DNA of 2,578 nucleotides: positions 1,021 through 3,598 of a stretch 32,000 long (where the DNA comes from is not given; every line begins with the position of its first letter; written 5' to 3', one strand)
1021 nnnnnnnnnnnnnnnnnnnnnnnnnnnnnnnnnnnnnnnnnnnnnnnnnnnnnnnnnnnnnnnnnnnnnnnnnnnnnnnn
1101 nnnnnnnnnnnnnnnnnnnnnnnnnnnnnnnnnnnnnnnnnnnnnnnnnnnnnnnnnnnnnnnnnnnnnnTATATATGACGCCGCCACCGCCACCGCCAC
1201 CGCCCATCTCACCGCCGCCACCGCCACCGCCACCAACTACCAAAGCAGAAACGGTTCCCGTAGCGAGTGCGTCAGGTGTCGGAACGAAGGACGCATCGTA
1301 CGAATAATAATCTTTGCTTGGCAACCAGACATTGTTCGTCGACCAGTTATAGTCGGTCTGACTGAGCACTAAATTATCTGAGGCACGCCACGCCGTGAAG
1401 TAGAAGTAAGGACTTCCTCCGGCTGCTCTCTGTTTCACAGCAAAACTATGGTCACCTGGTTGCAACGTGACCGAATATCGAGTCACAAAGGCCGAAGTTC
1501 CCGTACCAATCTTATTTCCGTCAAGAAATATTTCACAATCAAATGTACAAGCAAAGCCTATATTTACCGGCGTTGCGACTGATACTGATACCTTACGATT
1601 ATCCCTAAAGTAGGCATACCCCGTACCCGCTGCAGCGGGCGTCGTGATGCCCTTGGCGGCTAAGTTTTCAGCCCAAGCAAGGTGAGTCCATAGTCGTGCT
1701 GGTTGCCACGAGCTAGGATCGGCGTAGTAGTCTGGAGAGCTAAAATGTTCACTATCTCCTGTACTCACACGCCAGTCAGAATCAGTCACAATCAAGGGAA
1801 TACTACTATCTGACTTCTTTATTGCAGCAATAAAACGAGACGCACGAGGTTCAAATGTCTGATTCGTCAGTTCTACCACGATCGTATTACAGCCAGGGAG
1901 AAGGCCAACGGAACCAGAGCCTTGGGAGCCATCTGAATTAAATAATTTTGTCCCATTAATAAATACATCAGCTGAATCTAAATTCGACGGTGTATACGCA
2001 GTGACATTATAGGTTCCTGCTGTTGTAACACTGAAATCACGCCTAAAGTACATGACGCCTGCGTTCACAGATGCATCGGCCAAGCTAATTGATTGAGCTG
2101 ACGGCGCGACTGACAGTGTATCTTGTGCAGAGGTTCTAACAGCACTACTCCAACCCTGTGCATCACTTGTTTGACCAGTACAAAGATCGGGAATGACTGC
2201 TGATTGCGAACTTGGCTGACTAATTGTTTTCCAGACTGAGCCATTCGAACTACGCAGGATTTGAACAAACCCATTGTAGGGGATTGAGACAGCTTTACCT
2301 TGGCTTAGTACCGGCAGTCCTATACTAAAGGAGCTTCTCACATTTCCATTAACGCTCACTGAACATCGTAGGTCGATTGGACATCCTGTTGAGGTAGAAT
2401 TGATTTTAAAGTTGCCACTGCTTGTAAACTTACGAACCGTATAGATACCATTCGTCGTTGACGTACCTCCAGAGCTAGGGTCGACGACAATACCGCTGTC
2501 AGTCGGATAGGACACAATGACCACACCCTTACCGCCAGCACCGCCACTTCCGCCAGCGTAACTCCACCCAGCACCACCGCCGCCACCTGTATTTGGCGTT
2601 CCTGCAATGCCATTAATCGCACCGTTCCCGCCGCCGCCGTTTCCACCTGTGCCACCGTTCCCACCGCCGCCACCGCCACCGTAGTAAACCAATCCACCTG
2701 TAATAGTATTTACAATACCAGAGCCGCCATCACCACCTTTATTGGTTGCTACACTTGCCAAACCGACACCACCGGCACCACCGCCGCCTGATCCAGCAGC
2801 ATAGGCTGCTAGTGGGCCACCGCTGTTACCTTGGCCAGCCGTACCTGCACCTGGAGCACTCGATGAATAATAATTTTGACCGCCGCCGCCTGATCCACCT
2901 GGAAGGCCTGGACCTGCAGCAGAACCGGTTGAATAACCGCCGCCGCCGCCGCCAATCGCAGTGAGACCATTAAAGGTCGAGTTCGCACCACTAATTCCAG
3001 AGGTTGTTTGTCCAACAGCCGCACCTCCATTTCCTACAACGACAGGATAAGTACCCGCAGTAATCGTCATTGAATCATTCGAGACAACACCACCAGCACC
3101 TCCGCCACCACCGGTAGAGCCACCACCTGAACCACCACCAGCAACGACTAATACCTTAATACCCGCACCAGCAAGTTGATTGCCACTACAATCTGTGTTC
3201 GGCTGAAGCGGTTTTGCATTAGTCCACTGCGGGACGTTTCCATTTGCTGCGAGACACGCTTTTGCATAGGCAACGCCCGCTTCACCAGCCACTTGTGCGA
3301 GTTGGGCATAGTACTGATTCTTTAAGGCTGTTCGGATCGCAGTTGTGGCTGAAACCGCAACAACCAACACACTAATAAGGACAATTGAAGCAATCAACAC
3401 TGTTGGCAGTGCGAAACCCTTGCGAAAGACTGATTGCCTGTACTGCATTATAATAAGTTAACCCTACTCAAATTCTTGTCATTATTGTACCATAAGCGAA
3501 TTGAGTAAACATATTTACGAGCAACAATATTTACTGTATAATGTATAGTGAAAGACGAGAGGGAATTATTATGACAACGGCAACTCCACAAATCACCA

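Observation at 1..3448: Unlisted ORF of at least 1,149 codons: glycine-rich three-module protein on a minor-pilin-type N-terminus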

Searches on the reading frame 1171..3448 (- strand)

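Call 35: predict_structure(alignment_id=A1)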
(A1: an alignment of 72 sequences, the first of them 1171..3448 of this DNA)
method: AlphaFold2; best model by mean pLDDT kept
length: 759 residues; sequences in the alignment: 72
mean_pLDDT: 88.1   pTM: 0.51
mean pLDDT of the five models: 88.1, 87.7, 85.8, 85.1, 84.7
residues with pLDDT >= 90: 467; 70-90: 223; 50-70: 54; < 50: 15
segments of 3 or more residues with pLDDT < 50: 1-14
pLDDT, mean of each block of 10 residues (from residue 1): 38 56 77 78 82 83 78 85 83 78 98 96 93 97 96 98 98 89 98 93 97 87 97 92 97 95 96 97 98 90 98 88 92 92 97 63 69 85 77 79 77 63 65 93 94 97 96 89 97 95 96 92 96 96 95 94 97 94 87 81 92 96 97 93 95 88 97 92 95 93 94 95 78 72 67 75
secondary structure, 60 per line:
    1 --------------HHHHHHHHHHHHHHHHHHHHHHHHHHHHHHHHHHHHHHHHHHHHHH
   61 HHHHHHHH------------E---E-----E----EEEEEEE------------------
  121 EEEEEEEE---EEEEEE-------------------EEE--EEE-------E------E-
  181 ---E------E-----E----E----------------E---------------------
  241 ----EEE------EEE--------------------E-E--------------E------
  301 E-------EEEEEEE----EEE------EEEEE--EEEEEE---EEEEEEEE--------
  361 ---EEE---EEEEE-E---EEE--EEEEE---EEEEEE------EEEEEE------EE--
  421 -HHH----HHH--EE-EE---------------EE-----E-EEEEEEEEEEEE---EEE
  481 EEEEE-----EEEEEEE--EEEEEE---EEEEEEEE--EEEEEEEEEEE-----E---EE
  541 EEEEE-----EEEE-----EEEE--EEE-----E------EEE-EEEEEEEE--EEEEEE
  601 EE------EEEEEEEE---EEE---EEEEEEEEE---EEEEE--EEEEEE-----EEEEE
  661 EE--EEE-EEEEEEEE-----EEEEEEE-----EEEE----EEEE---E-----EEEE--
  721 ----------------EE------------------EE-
elements in order (helices of 4 or more, strands of 3 or more residues): H15-68 E96-102 E121-128 E132-137 E157-159 E162-164 E245-247 E254-256 E309-315 E320-322 E329-333 E336-341 E345-352 E364-366 E370-374 E380-382 E385-389 E393-398 E405-410 E463-474 E478-485 E491-497 E500-505 E509-516 E519-529 E539-545 E551-554 E560-563 E566-568 E581-583 E585-592 E595-602 E609-616 E620-622 E626-634 E638-642 E645-650 E656-662 E665-667 E669-676 E682-688 E694-697 E702-705 E715-718

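Call 38: fold_search(model_id=the predicted structure, library=pdb)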
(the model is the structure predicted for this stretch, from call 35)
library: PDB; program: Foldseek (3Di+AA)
matches with E <= 10: 1382; with E <= 0.001: 57
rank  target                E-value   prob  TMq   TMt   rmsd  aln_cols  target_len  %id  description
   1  6li7_A                3.8e-10  1.00  0.13  0.28  21.1       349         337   16  Crystal Structure of Lectin from Pleurotus ostreatus in complex with GalNAc (released 2020-08-05)
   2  6t0q_A                6.4e-10  1.00  0.13  0.28  20.9       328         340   17  Pleurotus Ostreatus Lectin (POL), apo form (released 2020-02-19)
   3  6t1d_A                1.6e-09  1.00  0.13  0.28  21.6       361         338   16  Pleurotus Ostreatus Lectin (POL), compelx with melibiose (released 2020-02-19)
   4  6kbq_A                1.7e-09  1.00  0.13  0.28  20.8       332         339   16  Crystal Structure of Lectin from Pleurotus ostreatus in complex with Glycerol (released 2020-08-05)
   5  6kc2_A                2.3e-09  1.00  0.13  0.28  20.8       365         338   16  Crystal Structure of Lectin from Pleurotus ostreatus in complex with Rhamnose (released 2020-08-05)
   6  4iug_A                3.3e-08  1.00  0.13  0.11  29.6       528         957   11  Crystal structure of beta-galactosidase from Aspergillus oryzae in complex with galactose (released 2013-07-31)
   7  3w5m                  5.1e-08  1.00  0.14  0.11  32.8       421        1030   12  Crystal Structure of Streptomyces avermitilis alpha-L-rhamnosidase (released 2013-03-20)
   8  5ifp_A                5.9e-08  1.00  0.13  0.10  30.9       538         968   13  STRUCTURE OF BETA-GALACTOSIDASE FROM ASPERGILLUS NIGER (released 2017-04-19)
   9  3w5n                  9.4e-08  1.00  0.14  0.11  32.5       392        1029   14  Crystal Structure of Streptomyces avermitilis alpha-L-rhamnosidase complexed with L-rhamnose (released 2013-03-20)
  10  1tg7_A                1.8e-07  1.00  0.13  0.10  30.6       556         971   12  Native structure of beta-galactosidase from Penicillium sp. (released 2004-11-02)
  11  5ift_A                2.4e-07  1.00  0.12  0.10  31.0       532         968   14  STRUCTURE OF E298Q-BETA-GALACTOSIDASE FROM ASPERGILLUS NIGER IN COMPLEX WITH 3-b-Galactopyranosyl glucose (released 2017-04-19)
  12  6qe7_A                2.1e-06  1.00  0.12  0.27  15.8       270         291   11  anti-sigma factor domain-containing protein (released 2019-06-12)
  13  6qe7_C                3.2e-06  1.00  0.13  0.30  17.4       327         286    8  anti-sigma factor domain-containing protein (released 2019-06-12)
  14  6qe7_B                5.1e-06  1.00  0.12  0.27  15.4       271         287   11  anti-sigma factor domain-containing protein (released 2019-06-12)
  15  8qqh_BBB              6.5e-06  0.87  0.07  0.06  23.2       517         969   10  Structure of beta-galactosidase from Desulfurococcus amyloliticus (released 2024-08-14)
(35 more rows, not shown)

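Call 39: fold_search(model_id=the predicted structure, library=viral)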
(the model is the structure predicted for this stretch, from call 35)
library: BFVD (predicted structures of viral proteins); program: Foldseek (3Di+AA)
matches with E <= 10: 1390; with E <= 0.001: 136
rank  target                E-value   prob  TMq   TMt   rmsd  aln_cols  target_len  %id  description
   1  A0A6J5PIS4            2.5e-20  1.00  0.31  0.27  18.9       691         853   24  Glycine-rich domain-containing protein [uncultured Caudovirales phage]
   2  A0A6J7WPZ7            2.8e-20  1.00  0.30  0.79   2.3       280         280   44  Glycine-rich domain-containing protein [uncultured Caudovirales phage]
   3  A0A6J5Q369            5.1e-20  1.00  0.29  0.22   2.7       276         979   43  Glycine-rich domain-containing protein [uncultured Caudovirales phage]
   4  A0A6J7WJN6            3.5e-19  1.00  0.31  0.17   2.9       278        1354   44  Glycine-rich domain-containing protein [uncultured Caudovirales phage]
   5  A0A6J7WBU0            6.7e-19  1.00  0.29  0.80   2.7       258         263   44  Glycine-rich domain-containing protein [uncultured Caudovirales phage]
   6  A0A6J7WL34            2.4e-18  1.00  0.29  0.72   3.4       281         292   40  Glycine-rich domain-containing protein [uncultured Caudovirales phage]
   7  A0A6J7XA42            3.0e-18  1.00  0.30  0.46   2.4       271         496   46  Glycine-rich domain-containing protein [uncultured Caudovirales phage]
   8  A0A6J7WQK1            3.7e-18  1.00  0.30  0.42  22.3       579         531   26  Glycine-rich domain-containing protein [uncultured Caudovirales phage]
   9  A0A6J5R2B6            5.6e-18  1.00  0.28  0.72   4.2       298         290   38  Glycine-rich domain-containing protein [uncultured Caudovirales phage]
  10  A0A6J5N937            3.7e-17  1.00  0.30  0.28   2.7       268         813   42  Glycine-rich domain-containing protein [uncultured Caudovirales phage]
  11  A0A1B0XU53            4.2e-17  1.00  0.30  0.77   2.9       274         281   39  (no name in the UniProt tables at hand)
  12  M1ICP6                1.8e-16  1.00  0.29  0.70   3.1       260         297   39  (no name in the UniProt tables at hand)
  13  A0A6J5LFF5            3.3e-16  1.00  0.29  0.37   3.8       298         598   39  Glycine-rich domain-containing protein [uncultured Caudovirales phage]
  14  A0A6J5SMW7            3.5e-16  1.00  0.29  0.15   3.4       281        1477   38  Collagen triple helix repeat [uncultured Caudovirales phage]
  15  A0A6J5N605            1.1e-15  1.00  0.28  0.59   5.3       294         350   34  Glycine-rich domain-containing protein [uncultured Caudovirales phage]
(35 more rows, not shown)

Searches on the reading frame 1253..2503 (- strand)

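Call 7: search_protein_families(library=pfam, proteins=[window:1253-2503:-], max_evalue=10)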
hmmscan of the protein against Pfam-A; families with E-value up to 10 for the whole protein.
seq(417 aa): 1 family
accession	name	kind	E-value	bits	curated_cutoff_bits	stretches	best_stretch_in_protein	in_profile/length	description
PF18573.7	BclA_C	-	0.51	10.7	38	1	123-212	4-95/128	BclA C-terminal domain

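Call 79: search_protein_families(library=phrogs, proteins=[window:1274-2398:-], max_evalue=0.001)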
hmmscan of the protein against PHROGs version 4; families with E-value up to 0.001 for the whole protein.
window:1274-2398:- (375 aa): 0 families

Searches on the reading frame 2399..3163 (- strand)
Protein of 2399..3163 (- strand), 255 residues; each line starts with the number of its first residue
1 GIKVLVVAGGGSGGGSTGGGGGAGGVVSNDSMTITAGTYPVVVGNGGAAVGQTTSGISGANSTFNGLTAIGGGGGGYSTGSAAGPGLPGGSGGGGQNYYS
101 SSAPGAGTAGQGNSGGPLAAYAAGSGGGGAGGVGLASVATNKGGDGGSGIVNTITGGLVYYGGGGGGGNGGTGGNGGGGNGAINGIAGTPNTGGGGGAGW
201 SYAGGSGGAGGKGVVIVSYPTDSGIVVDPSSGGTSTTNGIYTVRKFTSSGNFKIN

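Call 61: search_solved_structures(query=window:2399-3163:-, max_evalue=1, show_alignments=3)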
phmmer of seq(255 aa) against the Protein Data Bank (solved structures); distinct sequences matched with E-value up to 1: 2.
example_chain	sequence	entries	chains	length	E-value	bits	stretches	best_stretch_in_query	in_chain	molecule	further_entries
7cad_C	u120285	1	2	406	0.55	12.8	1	18-72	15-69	ABC transporter, ATP-binding protein SugC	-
7cae_C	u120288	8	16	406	0.55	12.8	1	18-72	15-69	ABC transporter, ATP-binding protein SugC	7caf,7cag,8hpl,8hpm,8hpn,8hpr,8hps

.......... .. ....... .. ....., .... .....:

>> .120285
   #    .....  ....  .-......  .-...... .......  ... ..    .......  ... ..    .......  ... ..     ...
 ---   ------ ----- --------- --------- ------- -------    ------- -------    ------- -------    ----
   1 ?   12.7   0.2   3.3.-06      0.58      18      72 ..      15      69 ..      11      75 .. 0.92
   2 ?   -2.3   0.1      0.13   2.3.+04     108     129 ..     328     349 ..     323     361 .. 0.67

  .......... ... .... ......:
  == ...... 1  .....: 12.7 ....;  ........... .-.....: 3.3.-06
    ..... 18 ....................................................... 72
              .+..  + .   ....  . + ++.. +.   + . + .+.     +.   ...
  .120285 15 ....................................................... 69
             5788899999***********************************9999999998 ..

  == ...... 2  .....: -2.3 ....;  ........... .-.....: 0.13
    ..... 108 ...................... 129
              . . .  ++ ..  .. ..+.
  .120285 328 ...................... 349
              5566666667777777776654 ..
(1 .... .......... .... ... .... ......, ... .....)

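Call 62: search_dna_similar(query=window:2399-3163:-, collection=phages, mode=protein, max_rows=30)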
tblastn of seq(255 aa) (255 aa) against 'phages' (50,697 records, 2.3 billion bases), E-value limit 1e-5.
No match.

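Call 79: search_protein_families(library=phrogs, proteins=[window:2399-3163:-], max_evalue=0.001)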
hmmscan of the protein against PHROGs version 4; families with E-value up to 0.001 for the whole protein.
window:2399-3163:- (255 aa): 1 family
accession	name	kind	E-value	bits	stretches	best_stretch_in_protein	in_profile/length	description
phrog_2295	-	unknown function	3.8e-44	152.6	1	2-253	598-891/1183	-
